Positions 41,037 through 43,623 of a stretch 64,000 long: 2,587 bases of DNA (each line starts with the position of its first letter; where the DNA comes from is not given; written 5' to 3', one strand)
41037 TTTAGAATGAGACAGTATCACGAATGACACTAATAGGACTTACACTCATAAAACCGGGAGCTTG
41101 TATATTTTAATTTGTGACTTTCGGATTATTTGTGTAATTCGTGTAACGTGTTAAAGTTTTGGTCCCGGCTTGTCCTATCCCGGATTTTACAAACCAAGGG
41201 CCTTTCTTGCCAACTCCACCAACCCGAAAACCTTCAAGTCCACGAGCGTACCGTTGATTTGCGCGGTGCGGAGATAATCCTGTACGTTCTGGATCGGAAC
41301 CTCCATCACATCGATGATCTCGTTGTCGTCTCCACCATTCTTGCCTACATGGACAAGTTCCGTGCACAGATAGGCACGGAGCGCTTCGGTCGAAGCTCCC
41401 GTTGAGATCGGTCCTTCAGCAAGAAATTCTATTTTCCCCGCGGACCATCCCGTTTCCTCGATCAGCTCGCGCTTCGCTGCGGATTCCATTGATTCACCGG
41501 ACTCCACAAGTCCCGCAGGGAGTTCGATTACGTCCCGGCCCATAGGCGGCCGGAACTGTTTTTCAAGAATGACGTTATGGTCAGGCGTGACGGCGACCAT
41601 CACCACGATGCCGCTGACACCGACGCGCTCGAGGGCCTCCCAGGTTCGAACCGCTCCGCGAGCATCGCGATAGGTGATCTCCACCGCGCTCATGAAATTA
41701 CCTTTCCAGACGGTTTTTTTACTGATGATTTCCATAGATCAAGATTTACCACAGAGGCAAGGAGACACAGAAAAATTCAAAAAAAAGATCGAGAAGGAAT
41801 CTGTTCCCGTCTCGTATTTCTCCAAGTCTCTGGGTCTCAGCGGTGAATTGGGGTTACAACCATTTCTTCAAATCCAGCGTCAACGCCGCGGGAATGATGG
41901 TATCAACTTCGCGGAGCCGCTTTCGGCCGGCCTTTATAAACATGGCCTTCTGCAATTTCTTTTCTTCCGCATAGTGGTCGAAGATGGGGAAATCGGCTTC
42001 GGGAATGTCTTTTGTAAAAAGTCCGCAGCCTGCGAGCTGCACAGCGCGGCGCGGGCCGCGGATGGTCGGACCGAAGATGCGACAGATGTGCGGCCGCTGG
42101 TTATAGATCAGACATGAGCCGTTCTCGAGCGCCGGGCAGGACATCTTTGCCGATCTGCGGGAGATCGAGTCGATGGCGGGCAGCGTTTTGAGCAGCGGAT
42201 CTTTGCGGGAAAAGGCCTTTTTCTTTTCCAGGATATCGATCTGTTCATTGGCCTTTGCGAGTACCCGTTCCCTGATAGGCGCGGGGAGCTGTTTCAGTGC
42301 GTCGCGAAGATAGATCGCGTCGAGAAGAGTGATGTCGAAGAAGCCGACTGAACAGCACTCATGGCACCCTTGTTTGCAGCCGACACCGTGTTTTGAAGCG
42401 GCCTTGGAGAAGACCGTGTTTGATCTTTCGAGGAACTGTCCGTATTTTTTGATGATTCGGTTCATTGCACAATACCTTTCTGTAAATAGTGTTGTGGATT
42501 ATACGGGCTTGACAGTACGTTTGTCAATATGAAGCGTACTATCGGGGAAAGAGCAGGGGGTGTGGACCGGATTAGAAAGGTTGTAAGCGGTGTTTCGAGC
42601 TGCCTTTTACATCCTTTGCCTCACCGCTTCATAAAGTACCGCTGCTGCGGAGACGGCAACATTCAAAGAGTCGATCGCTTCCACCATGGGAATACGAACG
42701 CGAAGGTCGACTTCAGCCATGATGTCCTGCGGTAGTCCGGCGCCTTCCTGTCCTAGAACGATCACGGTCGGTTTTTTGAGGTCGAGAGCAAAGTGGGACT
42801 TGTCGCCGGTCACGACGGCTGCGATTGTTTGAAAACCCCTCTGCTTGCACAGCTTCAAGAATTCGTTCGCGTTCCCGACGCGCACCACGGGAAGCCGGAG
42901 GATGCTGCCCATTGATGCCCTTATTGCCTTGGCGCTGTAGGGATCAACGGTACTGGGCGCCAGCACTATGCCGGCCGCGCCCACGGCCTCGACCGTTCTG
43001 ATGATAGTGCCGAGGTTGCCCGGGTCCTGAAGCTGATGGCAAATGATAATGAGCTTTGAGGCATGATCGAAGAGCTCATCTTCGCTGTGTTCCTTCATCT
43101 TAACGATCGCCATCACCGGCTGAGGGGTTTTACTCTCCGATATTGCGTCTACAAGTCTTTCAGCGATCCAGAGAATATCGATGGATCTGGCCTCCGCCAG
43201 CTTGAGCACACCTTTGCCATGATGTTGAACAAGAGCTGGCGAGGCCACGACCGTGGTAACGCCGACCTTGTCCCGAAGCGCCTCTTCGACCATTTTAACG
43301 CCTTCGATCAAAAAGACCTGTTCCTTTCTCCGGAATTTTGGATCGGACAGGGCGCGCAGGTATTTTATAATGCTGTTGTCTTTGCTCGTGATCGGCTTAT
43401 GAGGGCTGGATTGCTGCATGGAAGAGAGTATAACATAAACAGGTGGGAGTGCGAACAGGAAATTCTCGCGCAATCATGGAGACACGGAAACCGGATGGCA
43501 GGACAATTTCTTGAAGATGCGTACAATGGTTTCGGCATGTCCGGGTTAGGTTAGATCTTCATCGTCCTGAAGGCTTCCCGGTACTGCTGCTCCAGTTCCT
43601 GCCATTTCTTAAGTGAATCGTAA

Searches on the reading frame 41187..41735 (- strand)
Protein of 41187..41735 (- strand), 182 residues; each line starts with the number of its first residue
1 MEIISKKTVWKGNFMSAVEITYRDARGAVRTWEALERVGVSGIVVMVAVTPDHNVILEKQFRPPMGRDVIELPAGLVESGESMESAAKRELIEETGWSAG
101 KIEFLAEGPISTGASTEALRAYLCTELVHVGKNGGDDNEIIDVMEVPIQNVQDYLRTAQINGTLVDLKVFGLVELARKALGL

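Call 77: search_protein_families(library=pfam, proteins=[window:41187-41735:-], max_evalue=0.00001)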
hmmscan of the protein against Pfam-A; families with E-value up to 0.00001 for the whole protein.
window:41187-41735:- (182 aa): 1 family
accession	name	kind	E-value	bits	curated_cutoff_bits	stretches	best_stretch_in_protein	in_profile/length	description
PF00293.34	NUDIX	-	4.1e-14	53.2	21.1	1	44-153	5-119/134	NUDIX domain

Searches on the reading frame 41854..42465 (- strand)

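Call 77: search_protein_families(library=pfam, proteins=[window:41854-42465:-], max_evalue=0.00001)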
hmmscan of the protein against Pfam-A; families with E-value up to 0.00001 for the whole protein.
window:41854-42465:- (203 aa): 1 family
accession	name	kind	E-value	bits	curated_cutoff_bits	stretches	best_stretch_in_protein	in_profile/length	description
PF03692.20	CxxCxxCC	-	1.6e-06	29.1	23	1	30-131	2-69/85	Putative zinc- or iron-chelating domain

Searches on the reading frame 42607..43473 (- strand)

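Call 77: search_protein_families(library=pfam, proteins=[window:42607-43473:-], max_evalue=0.00001)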
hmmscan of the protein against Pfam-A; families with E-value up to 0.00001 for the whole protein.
window:42607-43473:- (288 aa): 3 families
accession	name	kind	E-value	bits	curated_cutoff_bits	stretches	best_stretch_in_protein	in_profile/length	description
PF00588.24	SpoU_methylase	-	1.2e-41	142.6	29.7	1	141-281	2-142/142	SpoU rRNA Methylase family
PF22435.1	MRM3-like_sub_bind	-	2.3e-18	66.8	27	1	33-122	1-84/84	MRM3-like substrate binding domain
PF08032.17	SpoU_sub_bind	-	1.3e-09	38.7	22.8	1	55-128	1-74/76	RNA 2'-O ribose methyltransferase substrate binding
